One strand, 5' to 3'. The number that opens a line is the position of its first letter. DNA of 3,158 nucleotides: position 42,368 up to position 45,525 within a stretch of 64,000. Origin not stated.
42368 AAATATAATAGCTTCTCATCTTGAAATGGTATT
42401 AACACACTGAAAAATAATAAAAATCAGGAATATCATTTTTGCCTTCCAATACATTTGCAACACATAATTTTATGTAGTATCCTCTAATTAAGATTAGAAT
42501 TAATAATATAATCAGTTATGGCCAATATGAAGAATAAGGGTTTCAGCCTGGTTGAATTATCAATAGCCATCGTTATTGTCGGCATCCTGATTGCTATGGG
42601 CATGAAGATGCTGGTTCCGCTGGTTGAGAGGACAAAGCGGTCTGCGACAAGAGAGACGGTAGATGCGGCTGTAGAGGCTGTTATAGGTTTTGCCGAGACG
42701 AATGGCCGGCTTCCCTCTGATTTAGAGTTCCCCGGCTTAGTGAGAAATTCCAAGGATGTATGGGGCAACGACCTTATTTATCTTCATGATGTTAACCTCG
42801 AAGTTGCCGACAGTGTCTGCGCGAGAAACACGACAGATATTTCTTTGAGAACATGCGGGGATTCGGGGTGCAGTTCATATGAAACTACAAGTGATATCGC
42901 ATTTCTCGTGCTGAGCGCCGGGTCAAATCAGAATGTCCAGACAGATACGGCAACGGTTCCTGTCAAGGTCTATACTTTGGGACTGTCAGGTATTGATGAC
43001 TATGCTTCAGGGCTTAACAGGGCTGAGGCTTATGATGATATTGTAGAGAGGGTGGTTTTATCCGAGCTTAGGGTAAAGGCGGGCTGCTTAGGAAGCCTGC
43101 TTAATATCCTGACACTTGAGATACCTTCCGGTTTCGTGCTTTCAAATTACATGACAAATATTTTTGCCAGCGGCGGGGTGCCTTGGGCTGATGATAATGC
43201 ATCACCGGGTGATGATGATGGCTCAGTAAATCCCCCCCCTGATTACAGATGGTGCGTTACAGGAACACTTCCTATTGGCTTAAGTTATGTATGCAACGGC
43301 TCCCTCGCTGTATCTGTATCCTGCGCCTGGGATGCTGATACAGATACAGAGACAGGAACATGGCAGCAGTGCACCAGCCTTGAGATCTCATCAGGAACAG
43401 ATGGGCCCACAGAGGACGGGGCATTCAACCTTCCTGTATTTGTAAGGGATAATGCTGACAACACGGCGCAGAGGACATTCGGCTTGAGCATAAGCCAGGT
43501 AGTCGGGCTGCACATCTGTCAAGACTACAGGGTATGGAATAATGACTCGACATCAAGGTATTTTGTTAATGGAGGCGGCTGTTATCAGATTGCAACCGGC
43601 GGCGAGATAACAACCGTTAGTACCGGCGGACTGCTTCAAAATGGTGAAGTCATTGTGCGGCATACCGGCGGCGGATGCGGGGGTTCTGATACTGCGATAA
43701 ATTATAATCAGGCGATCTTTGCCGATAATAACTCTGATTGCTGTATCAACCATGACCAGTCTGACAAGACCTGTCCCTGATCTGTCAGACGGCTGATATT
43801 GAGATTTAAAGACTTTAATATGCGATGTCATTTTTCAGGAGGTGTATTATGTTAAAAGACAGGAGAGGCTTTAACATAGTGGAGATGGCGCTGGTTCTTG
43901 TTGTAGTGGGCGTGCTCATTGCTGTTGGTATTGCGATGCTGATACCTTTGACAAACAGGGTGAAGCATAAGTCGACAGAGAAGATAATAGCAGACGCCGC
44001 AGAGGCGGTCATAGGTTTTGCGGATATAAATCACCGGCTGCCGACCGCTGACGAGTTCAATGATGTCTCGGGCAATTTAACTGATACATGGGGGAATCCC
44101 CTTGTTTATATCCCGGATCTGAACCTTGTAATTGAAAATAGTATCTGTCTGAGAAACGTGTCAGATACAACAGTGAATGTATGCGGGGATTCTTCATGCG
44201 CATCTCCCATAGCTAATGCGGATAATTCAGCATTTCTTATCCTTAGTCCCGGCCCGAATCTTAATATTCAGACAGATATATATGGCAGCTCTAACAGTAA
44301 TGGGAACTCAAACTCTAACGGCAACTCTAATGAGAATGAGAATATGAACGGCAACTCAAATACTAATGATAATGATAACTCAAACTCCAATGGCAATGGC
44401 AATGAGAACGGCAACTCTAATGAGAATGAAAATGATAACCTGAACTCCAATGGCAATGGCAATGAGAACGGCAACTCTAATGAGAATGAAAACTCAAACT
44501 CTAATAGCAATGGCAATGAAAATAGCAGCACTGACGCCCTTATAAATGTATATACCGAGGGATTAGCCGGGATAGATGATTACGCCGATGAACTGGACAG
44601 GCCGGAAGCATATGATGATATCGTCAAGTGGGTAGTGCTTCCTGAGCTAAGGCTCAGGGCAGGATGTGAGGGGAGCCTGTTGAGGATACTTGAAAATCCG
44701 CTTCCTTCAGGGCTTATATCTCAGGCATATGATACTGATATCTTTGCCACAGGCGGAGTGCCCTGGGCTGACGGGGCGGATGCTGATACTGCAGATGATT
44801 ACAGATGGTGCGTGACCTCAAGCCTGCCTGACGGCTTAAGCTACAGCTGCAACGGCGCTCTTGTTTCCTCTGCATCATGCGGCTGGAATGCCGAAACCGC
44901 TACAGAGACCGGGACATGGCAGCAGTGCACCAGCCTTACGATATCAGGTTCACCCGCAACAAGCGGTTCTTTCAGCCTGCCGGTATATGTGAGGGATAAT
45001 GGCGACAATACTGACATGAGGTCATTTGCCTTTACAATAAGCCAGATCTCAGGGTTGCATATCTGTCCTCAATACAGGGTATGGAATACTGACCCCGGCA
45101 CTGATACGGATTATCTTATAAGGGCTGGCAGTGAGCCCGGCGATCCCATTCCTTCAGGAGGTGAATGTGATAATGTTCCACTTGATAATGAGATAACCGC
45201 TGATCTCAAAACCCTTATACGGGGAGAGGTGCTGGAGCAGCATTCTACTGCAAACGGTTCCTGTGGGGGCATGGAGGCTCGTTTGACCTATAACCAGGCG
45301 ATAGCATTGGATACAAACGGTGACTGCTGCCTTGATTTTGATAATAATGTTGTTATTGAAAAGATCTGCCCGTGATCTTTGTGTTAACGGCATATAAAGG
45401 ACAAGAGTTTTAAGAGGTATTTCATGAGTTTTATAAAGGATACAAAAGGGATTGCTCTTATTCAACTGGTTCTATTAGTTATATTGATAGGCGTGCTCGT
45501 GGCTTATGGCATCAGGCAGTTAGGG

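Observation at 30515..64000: At least 33 kb MSH-type type IV filament locus with an inflated modular pilin repertoire and its own modification block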

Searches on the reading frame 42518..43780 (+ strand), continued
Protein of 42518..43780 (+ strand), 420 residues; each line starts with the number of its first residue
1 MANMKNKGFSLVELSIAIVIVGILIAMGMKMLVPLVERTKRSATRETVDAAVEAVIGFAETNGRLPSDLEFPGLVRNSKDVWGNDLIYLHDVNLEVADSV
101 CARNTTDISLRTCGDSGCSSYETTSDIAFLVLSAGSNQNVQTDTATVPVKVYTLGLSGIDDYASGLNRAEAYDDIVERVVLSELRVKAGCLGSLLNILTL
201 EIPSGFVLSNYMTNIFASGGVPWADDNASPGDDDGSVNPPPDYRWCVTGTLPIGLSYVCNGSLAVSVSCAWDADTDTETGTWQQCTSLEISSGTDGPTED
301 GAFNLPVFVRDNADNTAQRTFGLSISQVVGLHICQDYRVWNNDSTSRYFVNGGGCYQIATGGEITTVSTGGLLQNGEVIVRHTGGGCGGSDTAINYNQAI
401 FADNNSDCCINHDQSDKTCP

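Call 36: find_encoding_contigs(protein=P0004, flank=10000, max_places=2)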
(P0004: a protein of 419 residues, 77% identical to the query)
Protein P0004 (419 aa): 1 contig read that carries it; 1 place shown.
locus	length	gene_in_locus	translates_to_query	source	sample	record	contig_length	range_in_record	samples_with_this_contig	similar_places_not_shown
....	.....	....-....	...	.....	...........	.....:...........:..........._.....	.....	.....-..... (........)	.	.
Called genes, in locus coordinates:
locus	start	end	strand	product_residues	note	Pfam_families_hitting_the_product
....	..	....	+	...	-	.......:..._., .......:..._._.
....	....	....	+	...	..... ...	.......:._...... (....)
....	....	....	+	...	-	-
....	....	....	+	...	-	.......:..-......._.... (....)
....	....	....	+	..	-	-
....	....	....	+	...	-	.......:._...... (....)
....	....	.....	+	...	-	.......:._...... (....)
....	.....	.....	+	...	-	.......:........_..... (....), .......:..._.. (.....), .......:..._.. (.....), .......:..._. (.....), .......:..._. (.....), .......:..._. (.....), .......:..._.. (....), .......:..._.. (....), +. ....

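Call 50: predict_structure(alignment_id=A3)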
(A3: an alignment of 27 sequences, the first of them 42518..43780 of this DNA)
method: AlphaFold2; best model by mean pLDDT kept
length: 420 residues; sequences in the alignment: 27
mean_pLDDT: 85.8   pTM: 0.61
mean pLDDT of the five models: 85.8, 82.0, 81.4, 80.6, 79.2
residues with pLDDT >= 90: 202; 70-90: 174; 50-70: 34; < 50: 10
segments of 3 or more residues with pLDDT < 50: 1-5
pLDDT, mean of each block of 10 residues (from residue 1): 52 83 87 87 93 96 95 93 92 91 90 87 94 85 83 83 65 91 92 87 88 92 67 55 92 94 93 84 93 90 95 91 80 82 91 87 77 84 82 88 87 89
secondary structure, 60 per line:
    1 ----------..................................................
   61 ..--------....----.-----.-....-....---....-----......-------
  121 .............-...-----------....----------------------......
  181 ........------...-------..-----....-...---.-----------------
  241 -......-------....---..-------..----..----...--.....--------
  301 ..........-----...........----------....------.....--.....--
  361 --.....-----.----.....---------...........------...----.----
elements in order: H11-62 H71-74 E87-90 H92-95 H99-102 E108-113 E121-133 E149-152 E175-180 H181-188 E195-197 E212-215 E217-219 E242-247 E255-258 E283-285 E288-292 E301-310 E316-326 E337-340 E347-351 E354-358 H364-367 E378-382 E392-395 H396-402 E409-411

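Call 56: fold_search(model_id=the predicted structure, library=pdb)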
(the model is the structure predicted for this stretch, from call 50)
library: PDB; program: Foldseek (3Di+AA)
matches with E <= 10: 1706; with E <= 0.001: 8
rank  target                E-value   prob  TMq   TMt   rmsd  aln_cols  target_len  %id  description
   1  9ijj_4K               9.8e-05  0.98  0.15  0.15  15.8       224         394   10  In situ structure of the central apparatus in mouse sperm axoneme. (released 2025-06-04)
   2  8jmw_A                1.2e-04  0.97  0.17  0.14  15.2       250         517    7  Fibril form of serine peptidase Vpr (released 2023-12-06)
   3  2yn5_B                5.3e-04  0.63  0.16  0.21  15.4       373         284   11  Structural insight into the giant calcium-binding adhesin SiiE: implications for the adhesion of Salmonella enterica t (released 2013-04-03)
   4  7sqc_2B               6.3e-04  0.98  0.19  0.11  11.3       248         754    9  Ciliary C1 central pair apparatus isolated from Chlamydomonas reinhardtii (released 2022-04-13)
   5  9ijj_4J               7.9e-04  0.97  0.16  0.10  14.8       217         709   10  In situ structure of the central apparatus in mouse sperm axoneme. (released 2025-06-04)
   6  7sqc_F0               8.3e-04  0.92  0.15  0.19  11.5       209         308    9  Ciliary C1 central pair apparatus isolated from Chlamydomonas reinhardtii (released 2022-04-13)
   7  4m02                  8.8e-04  1.00  0.19  0.43  12.3       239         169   13  Middle fragment(residues 494-663) of the binding region of SraP (released 2014-06-18)
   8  6e9b_C                9.3e-04  0.92  0.14  0.15  14.6       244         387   10  Bacteroides ovatus mixed-linkage glucan utilization locus (MLGUL) SGBP-B in complex with mixed-linkage heptasaccharide (released 2019-05-15)
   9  9ijj_4G               1.0e-03  0.92  0.16  0.02  15.3       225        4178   11  In situ structure of the central apparatus in mouse sperm axoneme. (released 2025-06-04)
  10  5jpn_B                1.1e-03  0.99  0.17  0.11  13.4       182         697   13  Structure of human complement C4 rebuilt using iMDFF (released 2016-08-10)
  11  4lba_A                1.2e-03  1.00  0.16  0.48   7.9       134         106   10  Crystal structure of a conjugative transposon lipoprotein (BACEGG_03088) from Bacteroides eggerthii DSM 20697 at 1.70  (released 2013-08-07)
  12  9ijj_E                1.2e-03  0.87  0.18  0.16  15.8       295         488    9  In situ structure of the central apparatus in mouse sperm axoneme. (released 2025-06-04)
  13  2yn5_A                1.3e-03  0.51  0.15  0.21  15.9       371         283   12  Structural insight into the giant calcium-binding adhesin SiiE: implications for the adhesion of Salmonella enterica t (released 2013-04-03)
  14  6a8p_A                1.4e-03  0.35  0.15  0.10  27.0       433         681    9  Transglutaminase 2 mutant G224V in complex with GTP (released 2018-09-26)
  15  6efi_B                1.6e-03  0.91  0.17  0.30  14.4       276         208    8  SK678 binding region (Siglec + Unique) (released 2020-02-19)
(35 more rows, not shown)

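Call 76: search_solved_structures(query=A3, max_evalue=1)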
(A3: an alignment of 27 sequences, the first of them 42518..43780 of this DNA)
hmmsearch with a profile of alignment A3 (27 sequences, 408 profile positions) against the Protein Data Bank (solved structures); distinct sequences matched with E-value up to 1: 19.
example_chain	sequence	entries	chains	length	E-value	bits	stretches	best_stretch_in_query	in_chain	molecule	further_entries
8qqj_J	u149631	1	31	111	2e-06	30.5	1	10-71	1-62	Type IV narrow pilus major component PilA5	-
6xxe_A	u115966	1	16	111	2.7e-06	30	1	10-71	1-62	Uncharacterized protein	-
9egp_A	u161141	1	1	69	6e-06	28.9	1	2-64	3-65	Geopilin domain 1 protein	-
2hi2_A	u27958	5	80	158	5.4e-05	25.8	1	10-86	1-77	Fimbrial protein | PilA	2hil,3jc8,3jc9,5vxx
7tgg_A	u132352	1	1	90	0.00012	24.6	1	2-36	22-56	Geopilin domain 1 protein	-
1ay2_A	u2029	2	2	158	0.00018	24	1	10-86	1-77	TYPE 4 PILIN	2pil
9lab_B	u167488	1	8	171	0.0013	21.1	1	4-31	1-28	MSHA major pilin subunit MshA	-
8tj2_C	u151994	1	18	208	0.0014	21.1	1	10-61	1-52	Type IV major pilin protein PilA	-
5kua_A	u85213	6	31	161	0.0015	21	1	10-87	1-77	pilin | Neisseria meningitidis PilE variant SB-GATDH | Neisseria meningitidis PilE, SB-DATDH variant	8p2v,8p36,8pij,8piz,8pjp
4m03_A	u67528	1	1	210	0.0015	21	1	246-319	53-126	Serine-rich adhesin for platelets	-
8p3b_A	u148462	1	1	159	0.0021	20.5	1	10-85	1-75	Fimbrial protein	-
9laa_A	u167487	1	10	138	0.0056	19.1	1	3-30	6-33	Type IV pilin protein PilA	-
8pfb_G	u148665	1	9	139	0.058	15.8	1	10-63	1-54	Type IV pilin PilE1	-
2m7g_A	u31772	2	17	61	0.072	15.4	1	10-36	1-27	Geopilin domain 1 protein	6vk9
6v3p_C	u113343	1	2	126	0.1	15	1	257-316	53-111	IgA FC receptor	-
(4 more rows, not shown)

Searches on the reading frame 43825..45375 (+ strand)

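Call 6: search_protein_families(library=pfam, proteins=[window:43825-45375:+], max_evalue=0.01)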
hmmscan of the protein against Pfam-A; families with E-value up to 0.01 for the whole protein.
window:43825-45375:+ (516 aa): 1 family
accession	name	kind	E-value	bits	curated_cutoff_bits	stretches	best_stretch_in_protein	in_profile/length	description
PF05345.18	He_PIG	-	0.0024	18.7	24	0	320-405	31-95/96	Putative Ig domain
